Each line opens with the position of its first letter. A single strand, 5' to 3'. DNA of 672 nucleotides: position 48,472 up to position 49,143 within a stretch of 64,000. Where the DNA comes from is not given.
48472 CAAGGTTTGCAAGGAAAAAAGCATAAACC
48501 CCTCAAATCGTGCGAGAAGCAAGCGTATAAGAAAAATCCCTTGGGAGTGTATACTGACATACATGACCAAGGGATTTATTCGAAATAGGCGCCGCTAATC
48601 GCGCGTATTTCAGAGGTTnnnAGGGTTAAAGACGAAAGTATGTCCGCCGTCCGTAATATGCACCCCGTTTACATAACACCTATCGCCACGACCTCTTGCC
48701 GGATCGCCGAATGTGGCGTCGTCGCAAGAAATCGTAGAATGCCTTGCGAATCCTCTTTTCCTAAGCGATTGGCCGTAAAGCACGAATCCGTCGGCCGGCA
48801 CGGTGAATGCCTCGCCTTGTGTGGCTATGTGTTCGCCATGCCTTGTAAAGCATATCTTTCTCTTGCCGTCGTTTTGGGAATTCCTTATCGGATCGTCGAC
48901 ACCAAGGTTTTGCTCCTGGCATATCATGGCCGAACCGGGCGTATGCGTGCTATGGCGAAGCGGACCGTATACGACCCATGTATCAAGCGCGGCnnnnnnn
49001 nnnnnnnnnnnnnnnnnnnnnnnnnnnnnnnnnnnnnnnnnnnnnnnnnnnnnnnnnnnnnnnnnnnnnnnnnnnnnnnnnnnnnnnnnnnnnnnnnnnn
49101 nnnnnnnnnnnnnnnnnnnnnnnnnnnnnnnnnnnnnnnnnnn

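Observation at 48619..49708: ON-phase paralog: G10 tract encodes WGGGV within the signal peptide; C-terminus built from shuffled Cys-Cys modules with an RGD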

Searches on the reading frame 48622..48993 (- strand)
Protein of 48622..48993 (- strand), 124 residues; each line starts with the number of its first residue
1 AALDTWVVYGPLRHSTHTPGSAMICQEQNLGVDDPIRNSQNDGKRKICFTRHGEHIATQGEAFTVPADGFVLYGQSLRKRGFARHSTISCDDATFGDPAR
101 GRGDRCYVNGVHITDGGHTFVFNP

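Call 33: search_protein_representatives(alignment_id=A3)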
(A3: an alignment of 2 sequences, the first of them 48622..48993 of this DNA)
Query: 2 sequences, 135 profile positions. Proteins with E-value up to 0.001 (for the whole library): 43; up to 1e-10: 4; up to 1e-30: 2. The best 43 are listed.
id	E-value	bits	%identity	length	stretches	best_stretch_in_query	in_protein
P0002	2.1e-63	228.7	-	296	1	2-134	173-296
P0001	1.3e-62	226.1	-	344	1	2-135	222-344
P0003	7.9e-15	71.4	-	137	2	5-128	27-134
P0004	9.9e-13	64.6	-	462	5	13-58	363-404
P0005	2.0e-10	57.2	-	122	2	76-133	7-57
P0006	1.0e-09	54.8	-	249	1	9-131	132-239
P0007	1.7e-09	54.1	-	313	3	21-116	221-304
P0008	2.9e-09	53.4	-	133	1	10-131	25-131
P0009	6.6e-08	49.0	-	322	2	6-119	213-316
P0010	7.9e-08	48.7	-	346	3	11-54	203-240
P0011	1.4e-07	47.9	-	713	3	23-120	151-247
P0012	1.6e-07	47.7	-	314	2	9-101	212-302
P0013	3.4e-07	46.7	-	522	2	23-120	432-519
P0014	5.1e-07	46.1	-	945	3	11-131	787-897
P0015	1.1e-06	45.0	-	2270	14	14-95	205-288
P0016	1.2e-06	44.9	-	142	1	8-120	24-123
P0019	7.7e-06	42.3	-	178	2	29-132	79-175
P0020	9.4e-06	42.0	-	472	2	8-101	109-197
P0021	9.5e-06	42.0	-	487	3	21-118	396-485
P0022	1.9e-05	41.1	-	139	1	74-133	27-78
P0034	2.4e-04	37.5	-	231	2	26-131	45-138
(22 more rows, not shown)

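Call 35: search_protein_families(library=pfam, proteins=[P0003, P0004, P0007, P0009, P0010, P0011, P0013, P0014, P0020, P0021], max_evalue=0.01)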
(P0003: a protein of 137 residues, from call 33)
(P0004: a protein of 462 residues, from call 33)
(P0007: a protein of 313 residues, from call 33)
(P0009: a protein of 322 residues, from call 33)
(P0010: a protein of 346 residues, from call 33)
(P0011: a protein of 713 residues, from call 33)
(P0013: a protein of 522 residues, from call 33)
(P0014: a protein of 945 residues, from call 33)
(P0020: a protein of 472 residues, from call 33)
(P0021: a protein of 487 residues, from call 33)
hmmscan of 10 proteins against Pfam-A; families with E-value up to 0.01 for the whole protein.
P0003 (137 aa): 0 families

P0004 (462 aa): 0 families

P0007 (313 aa): 0 families

P0009 (322 aa): 0 families

P0010 (346 aa): 3 families
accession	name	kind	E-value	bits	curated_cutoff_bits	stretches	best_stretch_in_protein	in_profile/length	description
PF08964.15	Crystall_3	-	0.00053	20.5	27.3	1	261-325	2-66/86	Beta/Gamma crystallin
PF03995.18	Inhibitor_I36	-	0.0023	18.3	21.1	0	266-319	15-65/69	Peptidase inhibitor family I36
PF00030.24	Crystall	-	0.0048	17.4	25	0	308-344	2-39/82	Beta/Gamma crystallin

P0011 (713 aa): 1 family
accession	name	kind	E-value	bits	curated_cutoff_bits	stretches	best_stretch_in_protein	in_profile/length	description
PF00187.25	Chitin_bind_1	-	2.3e-05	25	27.8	1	347-372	1-26/38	Chitin recognition protein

P0013 (522 aa): 2 families
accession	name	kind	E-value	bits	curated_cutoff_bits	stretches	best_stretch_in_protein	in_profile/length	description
PF00089.32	Trypsin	-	3.4e-10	40.5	20.6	1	59-151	24-134/220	Trypsin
PF13365.12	Trypsin_2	-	4.3e-05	24.7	27.6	1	62-229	1-138/144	Trypsin-like peptidase domain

P0014 (945 aa): 2 families
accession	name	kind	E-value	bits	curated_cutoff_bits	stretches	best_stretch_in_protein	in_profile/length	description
PF13964.12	Kelch_6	-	1.7e-06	28.2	25.3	0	109-161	5-47/50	Kelch motif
PF24996.1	NANM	-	0.0042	16.4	45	0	159-227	3-73/350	N-acetylneuraminate epimerase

P0020 (472 aa): 1 family
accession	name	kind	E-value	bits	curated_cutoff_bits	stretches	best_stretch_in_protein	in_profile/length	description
PF00182.24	Glyco_hydro_19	-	2.1e-24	87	25.5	1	244-441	21-216/232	Chitinase class I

P0021 (487 aa): 3 families
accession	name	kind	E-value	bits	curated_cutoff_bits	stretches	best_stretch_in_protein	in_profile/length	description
PF00413.30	Peptidase_M10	-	0.00058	20.2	24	1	60-125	64-126/159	Matrixin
PF01400.30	Astacin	-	0.00072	19.7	22.5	1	110-131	81-102/189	Astacin (Peptidase family M12A)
PF05572.19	Peptidase_M43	-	0.00084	19.7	23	1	78-144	39-102/152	Pregnancy-associated plasma protein-A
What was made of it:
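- It is found fused to a GH19 chitinase, a trypsin-like protease, a metalloprotease-like domain (weak Pfam hit) and a chitin-binding domain (calls 33, 35).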

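Call 36: list_cluster_members(proteins=[P0003, P0005, P0006, P0008, P0016, P0019, P0004, P0007, P0011, P0020])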
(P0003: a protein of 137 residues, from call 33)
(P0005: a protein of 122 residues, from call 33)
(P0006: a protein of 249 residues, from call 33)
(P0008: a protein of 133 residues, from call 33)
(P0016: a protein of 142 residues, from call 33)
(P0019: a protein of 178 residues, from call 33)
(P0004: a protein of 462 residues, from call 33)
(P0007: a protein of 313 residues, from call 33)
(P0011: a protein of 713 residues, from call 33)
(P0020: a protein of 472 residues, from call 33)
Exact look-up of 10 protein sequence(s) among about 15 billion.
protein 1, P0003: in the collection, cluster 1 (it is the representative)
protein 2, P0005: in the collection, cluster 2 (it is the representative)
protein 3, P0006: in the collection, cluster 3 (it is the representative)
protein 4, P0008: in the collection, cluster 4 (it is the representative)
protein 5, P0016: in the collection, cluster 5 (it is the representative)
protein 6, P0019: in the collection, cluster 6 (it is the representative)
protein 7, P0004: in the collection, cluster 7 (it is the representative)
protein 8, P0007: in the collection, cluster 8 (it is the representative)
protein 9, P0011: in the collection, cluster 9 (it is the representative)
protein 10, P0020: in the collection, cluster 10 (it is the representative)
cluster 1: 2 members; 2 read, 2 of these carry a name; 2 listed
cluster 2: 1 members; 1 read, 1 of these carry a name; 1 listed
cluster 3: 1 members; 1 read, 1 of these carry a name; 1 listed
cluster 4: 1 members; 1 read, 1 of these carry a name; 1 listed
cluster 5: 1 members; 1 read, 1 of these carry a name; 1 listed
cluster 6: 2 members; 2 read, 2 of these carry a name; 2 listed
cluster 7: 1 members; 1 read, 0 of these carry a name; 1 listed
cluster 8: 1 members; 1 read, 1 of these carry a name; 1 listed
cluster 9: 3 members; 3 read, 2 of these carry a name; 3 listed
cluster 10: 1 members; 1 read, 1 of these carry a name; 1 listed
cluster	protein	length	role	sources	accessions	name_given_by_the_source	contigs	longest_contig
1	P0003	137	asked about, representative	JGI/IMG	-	hypothetical protein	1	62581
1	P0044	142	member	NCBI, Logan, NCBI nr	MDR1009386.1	MAG: hypothetical protein LBL52_04010 [Rickettsiales bacterium] | hypothetical protein [Rickettsiales bacterium]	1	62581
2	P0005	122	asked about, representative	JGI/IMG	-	hypothetical protein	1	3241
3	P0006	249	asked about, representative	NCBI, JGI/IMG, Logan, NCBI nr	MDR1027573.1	MAG: hypothetical protein LBL46_04120 [Rickettsiales bacterium] | hypothetical protein | hypothetical protein [Rickettsiales bacterium]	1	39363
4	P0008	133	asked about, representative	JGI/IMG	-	hypothetical protein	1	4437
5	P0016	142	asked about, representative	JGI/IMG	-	hypothetical protein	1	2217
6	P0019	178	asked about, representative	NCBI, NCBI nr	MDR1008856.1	MAG: hypothetical protein LBL52_01225 [Rickettsiales bacterium] | hypothetical protein [Rickettsiales bacterium]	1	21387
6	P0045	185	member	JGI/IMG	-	hypothetical protein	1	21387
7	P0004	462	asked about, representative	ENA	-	-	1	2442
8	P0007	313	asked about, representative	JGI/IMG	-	hypothetical protein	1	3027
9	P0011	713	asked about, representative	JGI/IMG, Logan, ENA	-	hypothetical protein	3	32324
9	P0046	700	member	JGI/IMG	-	hypothetical protein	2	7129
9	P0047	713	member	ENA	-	-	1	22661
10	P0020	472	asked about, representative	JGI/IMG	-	hypothetical protein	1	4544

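Call 40: find_homologous_proteins(query=A5, max_evalue=0.001)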
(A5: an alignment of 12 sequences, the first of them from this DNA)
Query A5 (12 sequences) (124 aa, profile of the alignment): 124 proteins with E <= 0.001 among 4281 candidates; the best 120 are listed.
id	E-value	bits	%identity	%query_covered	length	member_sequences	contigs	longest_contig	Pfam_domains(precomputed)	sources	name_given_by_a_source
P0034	4.6e-41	157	34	63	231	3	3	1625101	-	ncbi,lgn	ncbi:MAG: hypothetical protein U1A78_08645 [Polyangia bacterium]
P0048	2.7e-37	145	34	63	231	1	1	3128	-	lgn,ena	-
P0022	1.8e-36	142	30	88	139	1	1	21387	-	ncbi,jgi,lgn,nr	ncbi:MAG: hypothetical protein LBL52_01220 [Rickettsiales bacterium]|jgi:hypothetical protein|nr:hyp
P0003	7.3e-36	140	36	90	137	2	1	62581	-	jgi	jgi:hypothetical protein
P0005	1.7e-35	139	30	85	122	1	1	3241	-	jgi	jgi:hypothetical protein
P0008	6.8e-35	137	36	94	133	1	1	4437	-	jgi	jgi:hypothetical protein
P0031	2.0e-34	136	42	27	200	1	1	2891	-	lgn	-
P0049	2.5e-33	132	31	49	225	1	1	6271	-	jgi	-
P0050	4.0e-32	128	32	54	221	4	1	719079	-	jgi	jgi:hypothetical protein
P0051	5.9e-27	112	34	56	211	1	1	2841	-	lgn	-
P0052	5.0e-26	109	33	44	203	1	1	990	-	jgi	-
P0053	4.1e-24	103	42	23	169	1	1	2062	-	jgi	jgi:hypothetical protein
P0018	4.1e-22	96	38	48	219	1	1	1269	-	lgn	-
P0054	1.8e-20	91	30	48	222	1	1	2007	-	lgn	-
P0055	5.4e-20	89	32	57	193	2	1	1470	-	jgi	jgi:hypothetical protein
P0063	8.3e-14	69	32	44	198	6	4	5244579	-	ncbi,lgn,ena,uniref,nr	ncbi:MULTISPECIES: hypothetical protein [Hyphomicrobiales]|uniref:hypothetical protein n=1 Tax=Hypho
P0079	2.2e-12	65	33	43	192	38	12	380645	-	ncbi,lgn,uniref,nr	ncbi:hypothetical protein [Ochrobactrum sp. SFR4]|uniref:hypothetical protein n=1 Tax=Ochrobactrum s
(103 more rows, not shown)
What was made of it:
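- On YG-C-FGDP-K-CY module family (unnamed; no Pfam or NCBIfam model): 43 proteins at E of 1e-3 or better in the exhaustive search (call 33), and 124 with the 12-sequence profile (call 40).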

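Call 42: find_encoding_contigs(protein=P0022, flank=10000, max_places=3)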
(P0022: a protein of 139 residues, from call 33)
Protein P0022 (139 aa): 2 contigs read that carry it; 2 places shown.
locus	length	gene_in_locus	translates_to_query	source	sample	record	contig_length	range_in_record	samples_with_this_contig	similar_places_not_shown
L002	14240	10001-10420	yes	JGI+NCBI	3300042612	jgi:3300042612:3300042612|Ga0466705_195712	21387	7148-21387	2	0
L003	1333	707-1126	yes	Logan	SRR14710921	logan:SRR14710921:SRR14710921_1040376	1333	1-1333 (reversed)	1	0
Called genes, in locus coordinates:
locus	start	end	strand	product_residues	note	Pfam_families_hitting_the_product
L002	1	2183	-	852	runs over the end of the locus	PF01411:tRNA-synt_2c, PF07973:tRNA_SAD, PF02272:DHHA1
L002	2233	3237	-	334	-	PF03462:PCRF, PF00472:RF-1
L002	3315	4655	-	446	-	-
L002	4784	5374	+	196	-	-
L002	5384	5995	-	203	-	PF01612:DNA_pol_A_exo1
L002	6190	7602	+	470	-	PF11638:DnaA_N, PF00308:Bac_DnaA, PF01695:IstB_IS21 (weak), PF08299:Bac_DnaA_C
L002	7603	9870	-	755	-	-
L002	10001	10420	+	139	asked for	-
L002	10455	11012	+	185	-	-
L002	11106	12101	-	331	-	PF02618:YceG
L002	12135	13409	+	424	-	PF00109:ketoacyl-synt, PF02801:Ketoacyl-synt_C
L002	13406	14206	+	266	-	-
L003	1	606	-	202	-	?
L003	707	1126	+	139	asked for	-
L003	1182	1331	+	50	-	?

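Call 46: find_encoding_contigs(protein=P0003, flank=10000, max_places=3)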
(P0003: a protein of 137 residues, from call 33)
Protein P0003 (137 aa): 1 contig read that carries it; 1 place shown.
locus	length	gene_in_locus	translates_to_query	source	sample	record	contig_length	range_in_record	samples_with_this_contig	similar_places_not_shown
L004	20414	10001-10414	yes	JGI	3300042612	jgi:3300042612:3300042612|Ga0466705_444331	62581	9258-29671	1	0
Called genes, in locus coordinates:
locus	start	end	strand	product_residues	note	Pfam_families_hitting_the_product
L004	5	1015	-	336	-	PF00044:Gp_dh_N, PF02800:Gp_dh_C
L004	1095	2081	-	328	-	PF00849:PseudoU_synth_2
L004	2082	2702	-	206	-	-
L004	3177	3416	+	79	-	-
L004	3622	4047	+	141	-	-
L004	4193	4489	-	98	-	PF00293:NUDIX (weak)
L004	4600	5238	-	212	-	PF13717:Zn_ribbon_4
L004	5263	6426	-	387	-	-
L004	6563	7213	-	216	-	PF02462:Opacity (faint), PF13505:OMP_b-brl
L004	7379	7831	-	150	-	-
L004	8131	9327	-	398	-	PF03330:DPBB_1, PF05036:SPOR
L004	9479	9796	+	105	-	-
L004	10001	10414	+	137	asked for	-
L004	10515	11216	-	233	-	-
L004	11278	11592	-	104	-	-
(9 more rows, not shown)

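Call 47: find_encoding_contigs(protein=P0008, flank=10000, max_places=3)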
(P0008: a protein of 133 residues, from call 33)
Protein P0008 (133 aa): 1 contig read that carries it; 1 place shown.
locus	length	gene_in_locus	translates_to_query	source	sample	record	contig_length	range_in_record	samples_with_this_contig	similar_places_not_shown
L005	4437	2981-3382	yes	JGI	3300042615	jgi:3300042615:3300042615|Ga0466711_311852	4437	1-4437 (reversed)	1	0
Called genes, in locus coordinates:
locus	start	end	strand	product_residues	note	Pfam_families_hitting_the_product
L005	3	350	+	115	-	?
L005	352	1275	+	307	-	PF03486:HI0933_like (faint), PF07992:Pyr_redox_2, PF12831:FAD_oxidored (faint), PF13738:Pyr_redox_3, PF00070:Pyr_redox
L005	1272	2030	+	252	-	PF17827:PrmC_N, PF00891:Methyltransf_2, PF05175:MTS, PF06325:PrmA, PF01170:UPF0020 (weak), PF09445:Methyltransf_15 (weak), PF13649:Methyltransf_25, PF13847:Methyltransf_31, +2 more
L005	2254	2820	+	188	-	-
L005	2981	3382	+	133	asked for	-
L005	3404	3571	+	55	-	-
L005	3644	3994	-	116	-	-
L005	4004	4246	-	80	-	-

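Call 48: find_encoding_contigs(protein=P0005, flank=10000, max_places=3)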
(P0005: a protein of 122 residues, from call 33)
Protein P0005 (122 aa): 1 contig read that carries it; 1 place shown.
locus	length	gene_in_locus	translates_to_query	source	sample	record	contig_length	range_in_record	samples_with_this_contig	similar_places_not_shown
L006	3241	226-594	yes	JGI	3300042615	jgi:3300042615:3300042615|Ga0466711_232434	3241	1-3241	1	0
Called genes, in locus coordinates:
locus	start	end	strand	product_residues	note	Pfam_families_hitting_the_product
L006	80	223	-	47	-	-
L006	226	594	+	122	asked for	-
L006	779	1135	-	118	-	-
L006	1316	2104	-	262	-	PF01515:PTA_PTB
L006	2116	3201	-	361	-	-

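Call 53: predict_structure(alignment_id=A6)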
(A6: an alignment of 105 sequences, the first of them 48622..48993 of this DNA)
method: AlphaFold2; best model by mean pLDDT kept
length: 124 residues; sequences in the alignment: 105
mean_pLDDT: 83.3   pTM: 0.75
mean pLDDT of the five models: 83.3, 81.2, 76.7, 68.3, 67.6
residues with pLDDT >= 90: 43; 70-90: 60; 50-70: 16; < 50: 5
segments of 3 or more residues with pLDDT < 50: 39-41
pLDDT, mean of each block of 10 residues (from residue 1): 71 91 90 63 76 91 95 87 87 80 81 89 76
secondary structure, 60 per line:
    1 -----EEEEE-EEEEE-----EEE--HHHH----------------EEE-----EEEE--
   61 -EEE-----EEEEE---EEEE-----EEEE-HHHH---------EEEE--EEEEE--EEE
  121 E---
elements in order: E6-10 E12-16 E22-24 H27-30 E47-49 E55-58 E62-64 E70-74 E78-81 E87-90 H92-95 E105-108 E111-115 E118-121
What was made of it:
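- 48628..48789 (-): Module B, residues 289-342, Cys310/Cys326; canonical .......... AlphaFold model of residues 221-344: pLDDT 83, pTM 0.75 (call 53).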

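Call 59: search_protein_families(library=ncbifam, proteins=[P0003, P0022, P0034, P0063, P0079, P0007, P0010], max_evalue=0.01)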
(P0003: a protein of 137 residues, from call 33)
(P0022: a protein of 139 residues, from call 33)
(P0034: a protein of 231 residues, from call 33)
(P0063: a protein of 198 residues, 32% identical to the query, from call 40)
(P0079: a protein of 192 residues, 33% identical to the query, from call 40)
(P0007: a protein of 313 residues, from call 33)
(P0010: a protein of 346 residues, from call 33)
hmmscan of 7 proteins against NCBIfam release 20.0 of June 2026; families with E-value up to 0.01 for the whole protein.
P0003 (137 aa): 0 families

P0022 (139 aa): 0 families

P0034 (231 aa): 0 families

P0063 (198 aa): 0 families

P0079 (192 aa): 0 families

P0007 (313 aa): 0 families

P0010 (346 aa): 1 family
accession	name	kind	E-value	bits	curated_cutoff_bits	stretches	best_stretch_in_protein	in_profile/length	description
TIGR00266.1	TIGR00266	hypoth_equivalog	0.009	15.6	96.6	0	107-130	181-204/222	TIGR00266 family protein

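Call 61: search_solved_structures(query=A5, max_evalue=1)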
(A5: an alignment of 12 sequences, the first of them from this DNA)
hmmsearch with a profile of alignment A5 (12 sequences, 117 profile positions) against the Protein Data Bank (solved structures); distinct sequences matched with E-value up to 1: 1.
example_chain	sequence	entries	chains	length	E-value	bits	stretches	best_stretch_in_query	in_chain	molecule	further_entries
5h4s_A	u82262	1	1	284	0.21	14.7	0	41-97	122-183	L-rhamnose-binding lectin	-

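Call 62: search_solved_structures(query=A5, max_evalue=10, show_alignments=3)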
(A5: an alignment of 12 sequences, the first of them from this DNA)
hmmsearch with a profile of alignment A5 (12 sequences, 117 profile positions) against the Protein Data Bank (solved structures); distinct sequences matched with E-value up to 10: 1.
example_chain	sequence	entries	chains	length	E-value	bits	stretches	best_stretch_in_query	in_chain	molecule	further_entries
5h4s_A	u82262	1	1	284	0.21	14.7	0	41-97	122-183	L-rhamnose-binding lectin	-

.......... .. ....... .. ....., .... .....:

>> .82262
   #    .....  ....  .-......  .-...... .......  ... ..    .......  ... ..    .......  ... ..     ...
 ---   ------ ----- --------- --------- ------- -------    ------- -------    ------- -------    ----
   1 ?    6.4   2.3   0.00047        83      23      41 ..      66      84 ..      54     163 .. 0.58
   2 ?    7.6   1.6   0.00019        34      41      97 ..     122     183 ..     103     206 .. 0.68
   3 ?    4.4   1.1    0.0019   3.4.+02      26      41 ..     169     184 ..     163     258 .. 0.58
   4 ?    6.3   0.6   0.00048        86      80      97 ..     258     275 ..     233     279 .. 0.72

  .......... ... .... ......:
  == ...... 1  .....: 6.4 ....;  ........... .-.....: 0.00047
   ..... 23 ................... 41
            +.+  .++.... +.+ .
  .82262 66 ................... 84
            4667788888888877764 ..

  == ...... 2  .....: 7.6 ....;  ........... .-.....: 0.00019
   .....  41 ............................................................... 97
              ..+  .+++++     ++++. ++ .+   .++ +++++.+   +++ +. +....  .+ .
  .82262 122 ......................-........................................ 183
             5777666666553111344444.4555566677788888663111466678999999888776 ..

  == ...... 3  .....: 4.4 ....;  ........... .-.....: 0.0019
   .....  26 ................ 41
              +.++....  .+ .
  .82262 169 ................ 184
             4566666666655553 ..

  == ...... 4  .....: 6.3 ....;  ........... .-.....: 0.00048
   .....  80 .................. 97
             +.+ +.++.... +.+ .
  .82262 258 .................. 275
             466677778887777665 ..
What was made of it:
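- On SUEL / rhamnose-binding lectin (Gal_Lectin): PDB profile hit at E=0.21 only (calls 61, 62).
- Closest known: SUEL / L-rhamnose-binding lectin domain. Same: 5h4s is the only PDB sequence hit (calls 61, 62).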

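Call 63: fold_search(model_id=the predicted structure, library=pdb)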
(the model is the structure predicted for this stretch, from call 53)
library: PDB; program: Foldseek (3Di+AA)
matches with E <= 10: 333; with E <= 0.001: 0
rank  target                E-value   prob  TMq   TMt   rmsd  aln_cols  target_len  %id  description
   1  2oxe_B                2.8e-01  0.05  0.15  0.07  15.7       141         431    7  Structure of the Human Pancreatic Lipase-related Protein 2 (released 2007-03-27)
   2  7dan_C                4.2e-01  0.05  0.16  0.05  14.8       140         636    9  Structure of the Ca2+-bound wild-type peptidylarginine deiminase type III (PAD3) (released 2021-06-02)
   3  9h6l_A                4.4e-01  0.06  0.16  0.07  13.7       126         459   11  Human B4GALNT1 in Complex with UDP (released 2025-07-16)
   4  7d56_C                5.3e-01  0.04  0.16  0.05  14.8       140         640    9  Structure of the peptidylarginine deiminase type III (PAD3) in complex with Cl-amidine (released 2021-06-02)
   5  6avu_B                5.9e-01  0.06  0.17  0.07  14.0       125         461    8  Human alpha-V beta-3 Integrin (open conformation) in complex with the therapeutic antibody LM609 (released 2017-11-01)
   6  7d56_B                6.7e-01  0.03  0.16  0.05  14.8       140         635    9  Structure of the peptidylarginine deiminase type III (PAD3) in complex with Cl-amidine (released 2021-06-02)
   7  7kft_C                7.5e-01  0.06  0.21  0.08  12.0       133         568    8  Partial Cas6-RT-Cas1--Cas2 complex (released 2021-03-31)
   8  7kfu_C                7.5e-01  0.06  0.21  0.06  12.0       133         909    8  Cas6-RT-Cas1--Cas2 complex (released 2021-03-31)
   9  7dan_B                8.0e-01  0.03  0.16  0.05  14.8       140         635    9  Structure of the Ca2+-bound wild-type peptidylarginine deiminase type III (PAD3) (released 2021-06-02)
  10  5vae_B                8.5e-01  0.03  0.13  0.13  12.7        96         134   10  Crystal structure of accessory secretion protein 1 and 3 (released 2018-02-21)
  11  7lzj_A                1.0e+00  0.03  0.16  0.04  13.4        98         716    9  DpK2 bacteriophage tail spike depolymerase (released 2021-08-25)
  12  8f9r_A                1.1e+00  0.04  0.15  0.05  13.2       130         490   11  Rabbit sialic acid esterase (SIAE) (released 2024-05-29)
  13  9h6j_A                1.1e+00  0.03  0.16  0.07  11.7       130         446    8  Human B4GALNT1 Apo Structure (released 2025-07-16)
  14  9h6k_A                1.1e+00  0.01  0.11  0.05  13.4       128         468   10  Human B4GALNT1 in Complex with UDP-GalNac (released 2025-07-16)
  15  5cyl_B                1.2e+00  0.02  0.15  0.08  15.6       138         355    9  Crystal structure of the CupB6 tip adhesin from Pseudomonas aeruginosa (released 2016-10-05)
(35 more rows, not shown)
